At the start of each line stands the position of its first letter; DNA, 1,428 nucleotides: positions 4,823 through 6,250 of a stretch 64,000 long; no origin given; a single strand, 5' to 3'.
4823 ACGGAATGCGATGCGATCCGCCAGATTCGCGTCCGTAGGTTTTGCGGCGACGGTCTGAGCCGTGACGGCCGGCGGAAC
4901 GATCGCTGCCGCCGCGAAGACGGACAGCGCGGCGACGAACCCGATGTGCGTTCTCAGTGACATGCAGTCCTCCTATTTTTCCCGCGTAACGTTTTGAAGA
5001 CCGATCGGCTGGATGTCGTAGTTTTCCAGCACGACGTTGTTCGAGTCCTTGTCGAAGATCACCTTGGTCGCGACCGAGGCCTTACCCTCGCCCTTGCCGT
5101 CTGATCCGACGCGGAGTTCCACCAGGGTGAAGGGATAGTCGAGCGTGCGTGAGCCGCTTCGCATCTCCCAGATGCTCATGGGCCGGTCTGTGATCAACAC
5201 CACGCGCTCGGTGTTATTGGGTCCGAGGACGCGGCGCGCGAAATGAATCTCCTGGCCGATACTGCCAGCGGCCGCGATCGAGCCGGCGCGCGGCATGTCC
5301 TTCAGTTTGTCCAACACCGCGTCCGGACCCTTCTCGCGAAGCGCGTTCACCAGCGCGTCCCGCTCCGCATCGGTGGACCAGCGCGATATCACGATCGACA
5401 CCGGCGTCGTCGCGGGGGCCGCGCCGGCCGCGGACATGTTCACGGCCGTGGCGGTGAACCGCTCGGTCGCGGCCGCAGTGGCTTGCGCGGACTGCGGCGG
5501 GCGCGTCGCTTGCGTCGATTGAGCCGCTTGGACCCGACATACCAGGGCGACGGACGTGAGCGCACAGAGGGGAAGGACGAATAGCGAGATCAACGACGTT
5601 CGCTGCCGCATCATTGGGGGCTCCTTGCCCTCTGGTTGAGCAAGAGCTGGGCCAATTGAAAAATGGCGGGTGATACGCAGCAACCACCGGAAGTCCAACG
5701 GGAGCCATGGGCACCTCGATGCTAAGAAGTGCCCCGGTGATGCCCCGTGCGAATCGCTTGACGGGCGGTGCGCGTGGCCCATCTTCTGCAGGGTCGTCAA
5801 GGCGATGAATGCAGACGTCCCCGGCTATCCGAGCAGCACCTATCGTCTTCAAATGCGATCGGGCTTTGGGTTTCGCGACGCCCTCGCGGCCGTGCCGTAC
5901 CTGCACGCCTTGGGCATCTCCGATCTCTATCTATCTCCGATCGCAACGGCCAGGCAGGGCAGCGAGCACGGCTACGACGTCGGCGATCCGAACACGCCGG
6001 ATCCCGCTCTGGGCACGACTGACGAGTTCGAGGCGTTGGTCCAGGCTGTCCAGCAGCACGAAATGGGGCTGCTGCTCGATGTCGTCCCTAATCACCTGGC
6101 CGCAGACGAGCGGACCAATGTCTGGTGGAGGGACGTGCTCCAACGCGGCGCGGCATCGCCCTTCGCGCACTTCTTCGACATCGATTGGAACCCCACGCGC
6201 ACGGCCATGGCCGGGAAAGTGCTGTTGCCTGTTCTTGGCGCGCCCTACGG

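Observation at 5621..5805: Divergent sigma-54 promoter pair sharing one inverted repeat, between the stress operon and treY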

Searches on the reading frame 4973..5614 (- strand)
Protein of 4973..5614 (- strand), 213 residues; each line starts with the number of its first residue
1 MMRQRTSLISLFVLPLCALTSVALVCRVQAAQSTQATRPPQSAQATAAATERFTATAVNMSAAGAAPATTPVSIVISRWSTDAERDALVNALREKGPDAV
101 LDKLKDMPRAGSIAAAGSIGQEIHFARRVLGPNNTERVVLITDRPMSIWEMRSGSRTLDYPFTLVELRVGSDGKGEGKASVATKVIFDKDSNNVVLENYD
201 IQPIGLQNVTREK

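Call 8: search_protein_families(library=pfam, proteins=[window:4973-5614:-], max_evalue=0.01)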
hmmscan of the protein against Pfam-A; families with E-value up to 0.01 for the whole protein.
window:4973-5614:- (213 aa): 0 families

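Call 14: find_homologous_proteins(query=window:4973-5614:-, max_evalue=0.001)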
Query window:4973-5614:- (213 aa): 371 proteins with E <= 0.001 among 1734 candidates; the best 120 are listed.
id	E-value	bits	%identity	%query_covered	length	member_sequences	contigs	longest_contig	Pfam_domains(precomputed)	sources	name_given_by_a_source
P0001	3.7e-131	453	100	100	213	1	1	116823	-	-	-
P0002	1.2e-99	350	76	100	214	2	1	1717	-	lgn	-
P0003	4.4e-99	348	75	100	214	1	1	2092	-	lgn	-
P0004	6.3e-97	341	74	100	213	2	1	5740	-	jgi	jgi:hypothetical protein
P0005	4.2e-96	338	75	100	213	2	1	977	-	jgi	jgi:hypothetical protein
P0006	1.3e-95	337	75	100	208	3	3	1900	-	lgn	-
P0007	2.2e-94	333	72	100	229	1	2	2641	-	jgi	jgi:hypothetical protein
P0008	6.4e-94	331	71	100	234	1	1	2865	-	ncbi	-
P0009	1.1e-93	330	70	100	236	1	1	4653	-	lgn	-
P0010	2.0e-90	320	71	100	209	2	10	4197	-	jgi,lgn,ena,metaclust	metaclust:\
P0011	3.3e-81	290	73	86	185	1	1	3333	-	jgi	jgi:hypothetical protein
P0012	1.3e-77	278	76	81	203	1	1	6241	-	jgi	jgi:hypothetical protein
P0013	1.8e-75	271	62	97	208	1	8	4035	-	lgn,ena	-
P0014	1.1e-74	269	62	96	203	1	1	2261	-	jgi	jgi:hypothetical protein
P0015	2.0e-73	264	61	100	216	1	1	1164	-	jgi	-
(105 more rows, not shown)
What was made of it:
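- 4973..5614 (-): First gene of the stress operon: 213-aa protein with a signal peptide and no known family. 371 homologues, those with a source name from Vicinamibacterales/Acidobacteria (call 14).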

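Call 16: find_related_loci(query=A1, collection=metagenome_contigs, flank=3000)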
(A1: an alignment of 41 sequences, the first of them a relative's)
Query A1 (213 aa) in metagenome_contigs; peptide patterns used: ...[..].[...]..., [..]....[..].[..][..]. (x = any residue, [..] = any of these).
600 stretches matched a pattern (row limit reached: there are more); 478 encode a relative of the query (tblastn E <= 1e-3); the best 80 are kept; 80 distinct loci.
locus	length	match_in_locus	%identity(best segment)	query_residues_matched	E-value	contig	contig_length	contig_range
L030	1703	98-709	54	1-213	5e-77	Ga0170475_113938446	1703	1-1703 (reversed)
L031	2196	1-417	77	75-213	7e-75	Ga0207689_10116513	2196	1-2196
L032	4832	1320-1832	55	41-212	5e-60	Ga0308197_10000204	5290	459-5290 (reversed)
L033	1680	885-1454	48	2-213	1e-61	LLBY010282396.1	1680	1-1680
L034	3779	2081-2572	53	46-213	3e-59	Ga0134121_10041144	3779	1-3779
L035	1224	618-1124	56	40-213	2e-61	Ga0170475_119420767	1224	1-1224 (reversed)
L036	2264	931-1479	47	14-213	2e-58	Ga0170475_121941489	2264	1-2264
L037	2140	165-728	47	22-213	2e-58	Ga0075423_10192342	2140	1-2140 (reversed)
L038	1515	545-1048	52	42-213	6e-60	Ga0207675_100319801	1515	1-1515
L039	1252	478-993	53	41-213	7e-60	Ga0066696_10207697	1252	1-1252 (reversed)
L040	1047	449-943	54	46-213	1e-60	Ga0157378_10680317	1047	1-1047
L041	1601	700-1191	54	46-213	1e-58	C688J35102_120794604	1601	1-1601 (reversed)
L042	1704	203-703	51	42-213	4e-58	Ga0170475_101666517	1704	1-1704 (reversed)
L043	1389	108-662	49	20-213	5e-59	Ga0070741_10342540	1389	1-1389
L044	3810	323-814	53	46-213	2e-56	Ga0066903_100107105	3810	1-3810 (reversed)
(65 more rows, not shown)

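Call 24: find_encoding_contigs(protein=P0004, flank=4000, max_places=3)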
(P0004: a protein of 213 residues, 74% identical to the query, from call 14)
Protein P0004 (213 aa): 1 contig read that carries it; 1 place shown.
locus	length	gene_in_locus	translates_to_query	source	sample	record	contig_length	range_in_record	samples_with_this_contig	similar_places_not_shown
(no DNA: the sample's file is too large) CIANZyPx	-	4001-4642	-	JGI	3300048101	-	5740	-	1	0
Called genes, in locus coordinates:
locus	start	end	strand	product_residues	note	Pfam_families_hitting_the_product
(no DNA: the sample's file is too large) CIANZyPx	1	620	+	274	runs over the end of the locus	?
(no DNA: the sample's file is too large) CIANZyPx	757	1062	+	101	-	PF11154:DUF2934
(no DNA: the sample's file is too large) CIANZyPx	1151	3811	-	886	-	PF00128:Alpha-amylase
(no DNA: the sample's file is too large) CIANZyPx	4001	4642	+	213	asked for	-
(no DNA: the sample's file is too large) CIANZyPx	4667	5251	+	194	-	PF04972:BON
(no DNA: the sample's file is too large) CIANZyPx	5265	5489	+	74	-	PF05532:CsbD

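Call 25: find_encoding_contigs(protein=P0012, flank=4000, max_places=3)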
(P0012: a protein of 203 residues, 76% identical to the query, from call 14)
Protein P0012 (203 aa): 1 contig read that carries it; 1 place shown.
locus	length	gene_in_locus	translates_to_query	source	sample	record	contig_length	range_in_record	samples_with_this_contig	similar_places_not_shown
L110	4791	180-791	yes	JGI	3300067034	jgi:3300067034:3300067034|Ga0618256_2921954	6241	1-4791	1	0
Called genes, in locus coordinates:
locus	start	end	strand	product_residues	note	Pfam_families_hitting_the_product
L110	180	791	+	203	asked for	-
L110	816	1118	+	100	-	PF01329:Pterin_4a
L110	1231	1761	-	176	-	PF16694:Cytochrome_P460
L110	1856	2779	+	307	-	PF00005:ABC_tran, PF13304:AAA_21, PF13732:DrrA1-3_C (weak)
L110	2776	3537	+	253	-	PF01061:ABC2_membrane, PF12698:ABC2_membrane_3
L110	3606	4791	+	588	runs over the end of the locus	PF00732:GMC_oxred_N, PF05199:GMC_oxred_C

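Call 26: find_encoding_contigs(protein=P0009, flank=4000, max_places=3)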
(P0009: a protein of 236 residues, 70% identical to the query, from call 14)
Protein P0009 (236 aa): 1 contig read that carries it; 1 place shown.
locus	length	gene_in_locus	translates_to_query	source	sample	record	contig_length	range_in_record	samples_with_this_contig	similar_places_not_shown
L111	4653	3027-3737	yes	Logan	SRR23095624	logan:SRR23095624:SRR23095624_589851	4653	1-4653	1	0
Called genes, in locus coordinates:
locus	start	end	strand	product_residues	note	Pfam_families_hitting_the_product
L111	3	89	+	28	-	?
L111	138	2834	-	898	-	PF00128:Alpha-amylase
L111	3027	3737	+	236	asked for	-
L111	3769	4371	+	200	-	PF04972:BON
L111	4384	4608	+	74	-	PF05532:CsbD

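Call 27: find_encoding_contigs(protein=P0010, flank=4000, max_places=6)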
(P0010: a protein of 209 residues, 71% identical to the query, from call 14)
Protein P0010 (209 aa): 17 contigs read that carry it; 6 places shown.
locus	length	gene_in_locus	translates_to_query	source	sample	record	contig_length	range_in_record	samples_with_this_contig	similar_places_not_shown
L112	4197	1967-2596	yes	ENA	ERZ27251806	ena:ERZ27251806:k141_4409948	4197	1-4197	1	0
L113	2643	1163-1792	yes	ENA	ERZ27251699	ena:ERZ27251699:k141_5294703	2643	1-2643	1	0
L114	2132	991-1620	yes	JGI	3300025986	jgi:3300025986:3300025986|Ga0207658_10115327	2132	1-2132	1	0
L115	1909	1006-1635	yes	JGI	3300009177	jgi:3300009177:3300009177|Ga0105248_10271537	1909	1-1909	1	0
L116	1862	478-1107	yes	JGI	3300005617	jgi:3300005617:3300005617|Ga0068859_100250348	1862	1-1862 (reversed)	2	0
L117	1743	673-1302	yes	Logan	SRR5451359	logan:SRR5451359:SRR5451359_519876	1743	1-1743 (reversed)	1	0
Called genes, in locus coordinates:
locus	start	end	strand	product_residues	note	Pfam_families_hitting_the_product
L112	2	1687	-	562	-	?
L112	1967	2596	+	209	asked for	-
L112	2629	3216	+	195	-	PF04972:BON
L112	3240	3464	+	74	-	PF05532:CsbD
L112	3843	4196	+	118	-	?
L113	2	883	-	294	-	?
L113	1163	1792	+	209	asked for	-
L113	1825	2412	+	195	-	PF04972:BON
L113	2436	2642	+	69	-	?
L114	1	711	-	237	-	?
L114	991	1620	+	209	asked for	-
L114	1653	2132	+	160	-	?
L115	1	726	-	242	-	?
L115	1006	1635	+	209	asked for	-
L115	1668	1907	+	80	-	?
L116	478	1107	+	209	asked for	-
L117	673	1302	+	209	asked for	-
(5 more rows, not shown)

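Call 28: find_encoding_contigs(protein=P0013, flank=4000, max_places=6)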
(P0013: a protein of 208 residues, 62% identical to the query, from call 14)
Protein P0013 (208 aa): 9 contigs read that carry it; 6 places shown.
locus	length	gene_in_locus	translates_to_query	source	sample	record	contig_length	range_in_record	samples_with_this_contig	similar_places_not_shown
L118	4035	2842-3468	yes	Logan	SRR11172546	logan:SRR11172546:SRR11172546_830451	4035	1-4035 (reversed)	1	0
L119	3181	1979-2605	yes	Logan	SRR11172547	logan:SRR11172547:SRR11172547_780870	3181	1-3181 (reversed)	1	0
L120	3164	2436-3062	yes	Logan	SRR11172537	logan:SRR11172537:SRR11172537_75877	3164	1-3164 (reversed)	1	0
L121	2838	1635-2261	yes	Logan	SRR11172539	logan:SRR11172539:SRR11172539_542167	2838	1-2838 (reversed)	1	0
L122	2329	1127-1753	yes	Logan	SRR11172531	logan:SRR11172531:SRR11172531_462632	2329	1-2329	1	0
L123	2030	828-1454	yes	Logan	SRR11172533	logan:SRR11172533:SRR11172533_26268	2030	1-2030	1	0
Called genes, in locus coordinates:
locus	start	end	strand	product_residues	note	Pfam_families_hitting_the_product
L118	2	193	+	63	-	?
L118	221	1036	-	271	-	-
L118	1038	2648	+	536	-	PF12543:DUF3738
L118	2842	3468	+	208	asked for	-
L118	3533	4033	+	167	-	?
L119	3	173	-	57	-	?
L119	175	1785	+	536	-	PF12543:DUF3738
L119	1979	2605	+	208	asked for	-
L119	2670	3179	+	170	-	?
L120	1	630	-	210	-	?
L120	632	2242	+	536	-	PF12543:DUF3738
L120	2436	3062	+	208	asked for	-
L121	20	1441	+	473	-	PF12543:DUF3738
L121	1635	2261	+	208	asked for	-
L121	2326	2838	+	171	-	?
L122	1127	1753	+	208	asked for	-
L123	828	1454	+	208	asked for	-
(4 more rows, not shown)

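Call 29: find_encoding_contigs(protein=P0008, flank=4000, max_places=3)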
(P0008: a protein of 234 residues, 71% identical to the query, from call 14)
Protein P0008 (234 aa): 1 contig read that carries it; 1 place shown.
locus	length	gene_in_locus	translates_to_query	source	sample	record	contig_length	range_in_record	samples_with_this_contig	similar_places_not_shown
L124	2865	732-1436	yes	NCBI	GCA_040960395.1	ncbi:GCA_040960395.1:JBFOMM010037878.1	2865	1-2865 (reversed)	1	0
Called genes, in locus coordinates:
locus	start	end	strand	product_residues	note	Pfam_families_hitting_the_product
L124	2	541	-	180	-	?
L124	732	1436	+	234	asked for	-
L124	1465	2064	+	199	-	PF04972:BON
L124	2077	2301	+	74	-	PF05532:CsbD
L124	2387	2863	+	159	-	?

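Call 30: find_encoding_contigs(protein=P0007, flank=4000, max_places=3)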
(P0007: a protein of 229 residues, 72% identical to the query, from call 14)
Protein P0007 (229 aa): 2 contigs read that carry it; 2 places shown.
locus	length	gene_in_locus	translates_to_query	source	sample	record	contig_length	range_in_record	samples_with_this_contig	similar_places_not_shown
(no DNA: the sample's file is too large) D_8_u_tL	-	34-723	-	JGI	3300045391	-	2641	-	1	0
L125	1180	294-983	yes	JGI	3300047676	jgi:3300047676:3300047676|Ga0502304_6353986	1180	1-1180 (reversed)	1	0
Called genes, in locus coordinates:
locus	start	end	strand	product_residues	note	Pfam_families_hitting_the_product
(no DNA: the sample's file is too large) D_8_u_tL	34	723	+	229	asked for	-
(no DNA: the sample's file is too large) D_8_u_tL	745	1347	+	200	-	PF04972:BON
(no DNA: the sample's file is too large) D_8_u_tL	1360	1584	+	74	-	PF05532:CsbD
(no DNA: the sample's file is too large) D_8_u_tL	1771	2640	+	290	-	?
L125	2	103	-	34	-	?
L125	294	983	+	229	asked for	-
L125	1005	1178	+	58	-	?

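Call 56: search_protein_families(library=ncbifam, proteins=[window:4973-5614:-], max_evalue=0.001)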
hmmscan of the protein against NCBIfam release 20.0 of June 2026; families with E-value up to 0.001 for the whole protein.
window:4973-5614:- (213 aa): 0 families
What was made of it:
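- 4973..5614 (-): No Pfam or NCBIfam hit (calls 8, 56).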

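Call 58: predict_structure(alignment_id=A1)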
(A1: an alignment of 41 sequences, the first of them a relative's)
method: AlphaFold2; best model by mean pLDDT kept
length: 213 residues; sequences in the alignment: 41
mean_pLDDT: 77.0   pTM: 0.69
mean pLDDT of the five models: 77.0, 76.7, 76.7, 74.1, 72.8
residues with pLDDT >= 90: 92; 70-90: 51; 50-70: 36; < 50: 34
segments of 3 or more residues with pLDDT < 50: 1-4, 20-24, 28-47, 151-153
pLDDT, mean of each block of 10 residues (from residue 1): 49 51 48 40 51 91 68 95 95 91 95 88 94 93 77 56 92 92 76 83 89 86
secondary structure, 60 per line:
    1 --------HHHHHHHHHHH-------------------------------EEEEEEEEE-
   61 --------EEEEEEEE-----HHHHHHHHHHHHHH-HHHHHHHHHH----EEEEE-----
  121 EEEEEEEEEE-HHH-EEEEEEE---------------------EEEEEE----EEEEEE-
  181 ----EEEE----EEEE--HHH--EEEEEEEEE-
elements in order: H9-19 E51-59 E69-76 H82-95 H97-106 E111-115 E121-130 E136-142 E164-169 E174-179 E185-188 E193-196 E204-212

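Call 60: find_encoding_contigs(protein=P0001, flank=10000, max_places=2)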
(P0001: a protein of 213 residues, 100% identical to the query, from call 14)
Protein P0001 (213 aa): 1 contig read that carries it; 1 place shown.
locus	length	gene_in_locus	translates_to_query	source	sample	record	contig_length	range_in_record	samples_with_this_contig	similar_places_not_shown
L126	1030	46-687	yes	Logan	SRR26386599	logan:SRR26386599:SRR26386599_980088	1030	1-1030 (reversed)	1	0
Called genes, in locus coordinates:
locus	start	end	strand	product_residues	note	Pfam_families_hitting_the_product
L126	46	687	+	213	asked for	-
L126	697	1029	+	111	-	?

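Call 61: fold_search(model_id=the predicted structure, library=pdb)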
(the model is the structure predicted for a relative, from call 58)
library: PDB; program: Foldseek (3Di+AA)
matches with E <= 10: 706; with E <= 0.001: 0
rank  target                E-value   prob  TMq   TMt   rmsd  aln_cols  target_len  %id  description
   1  2lfu_MODEL_1_A        8.3e-02  0.82  0.29  0.36   8.9       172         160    9  The structure of a N. meningitides protein targeted for vaccine development (released 2011-10-19)
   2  8v1k_A                9.8e-02  0.14  0.18  0.20  13.7       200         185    9  Crystal structure of outer membrane lipoprotein carrier protein (LolA) from Francisella tularensis (released 2023-11-29)
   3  8cgm_A                1.0e-01  0.28  0.21  0.23  11.9       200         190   10  Structure of the lipoprotein transporter LolA from Porphyromonas gingivalis (released 2023-06-21)
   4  2w7q_A                1.8e-01  0.18  0.22  0.23  12.7       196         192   13  Structure of Pseudomonas aeruginosa LolA (released 2009-12-29)
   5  7z6w                  1.9e-01  0.28  0.25  0.27   9.3       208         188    9  Complex of E. coli LolA and lipoprotein (released 2022-09-07)
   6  1vav_A                1.9e-01  0.04  0.11  0.10  15.6       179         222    8  Crystal structure of alginate lyase PA1167 from Pseudomonas aeruginosa at 2.0 A resolution (released 2004-05-25)
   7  9gtx_A                2.2e-01  0.20  0.22  0.28  13.7       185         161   13  Structural and functional analysis of the Helicobacter pylori lipoprotein chaperone LolA (released 2024-12-18)
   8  7sb5_C                2.2e-01  0.04  0.12  0.04  17.2       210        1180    9  Structure of OC43 spike in complex with polyclonal Fab3 (Donor 1412) (released 2022-05-04)
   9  2w7q_B                2.8e-01  0.12  0.19  0.21  13.0       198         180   13  Structure of Pseudomonas aeruginosa LolA (released 2009-12-29)
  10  3buu_B                3.0e-01  0.07  0.18  0.18  16.4       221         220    6  Crystal structure of LolA superfamily protein NE2245 from Nitrosomonas europaea (released 2008-01-22)
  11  2zpc                  3.1e-01  0.14  0.22  0.24  12.4       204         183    9  Crystal structure of the R43L mutant of LolA in the closed form (released 2008-08-05)
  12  2nyy_A                3.3e-01  0.03  0.11  0.03  15.9       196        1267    8  Crystal structure of botulinum neurotoxin type A complexed with monoclonal antibody CR1 (released 2006-12-26)
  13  2fr2                  3.5e-01  0.30  0.28  0.35  13.3       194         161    7  Crystal Structure of Rv2717c from M. tuberculosis (released 2006-01-31)
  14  2gtl_M                3.7e-01  0.60  0.31  0.30   8.7       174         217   11  Lumbricus Erythrocruorin at 3.5A resolution (released 2006-07-18)
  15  3wjb_A                3.9e-01  0.23  0.26  0.34  11.9       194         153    8  Crystal structure of mutant nitrobindin M75L/H76L/Q96C/M148L/H158L (NB4) from Arabidopsis thaliana (released 2014-04-09)
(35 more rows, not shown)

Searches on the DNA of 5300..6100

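Call 48: search_rna_families(source=window, start=5300, end=6100, threshold=evalue, max_evalue=1)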
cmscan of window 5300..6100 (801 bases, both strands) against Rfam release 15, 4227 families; matches with E-value up to 1: 2.
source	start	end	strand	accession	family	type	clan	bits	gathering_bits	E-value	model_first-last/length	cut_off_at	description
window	5593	5653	-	RF03032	narK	Cis-reg;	-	17.7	43.2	0.93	1-72/72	no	narK RNA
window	5415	5453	-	RF02225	sX6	Gene; sRNA;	-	13.9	40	0.33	191-229/342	no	Proteobacterial sRNA sX6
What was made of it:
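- No Rfam match approaches a gathering score (call 48).
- Tried and rejected: Rfam at a permissive E-value gave only two sub-threshold chance hits (call 48).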
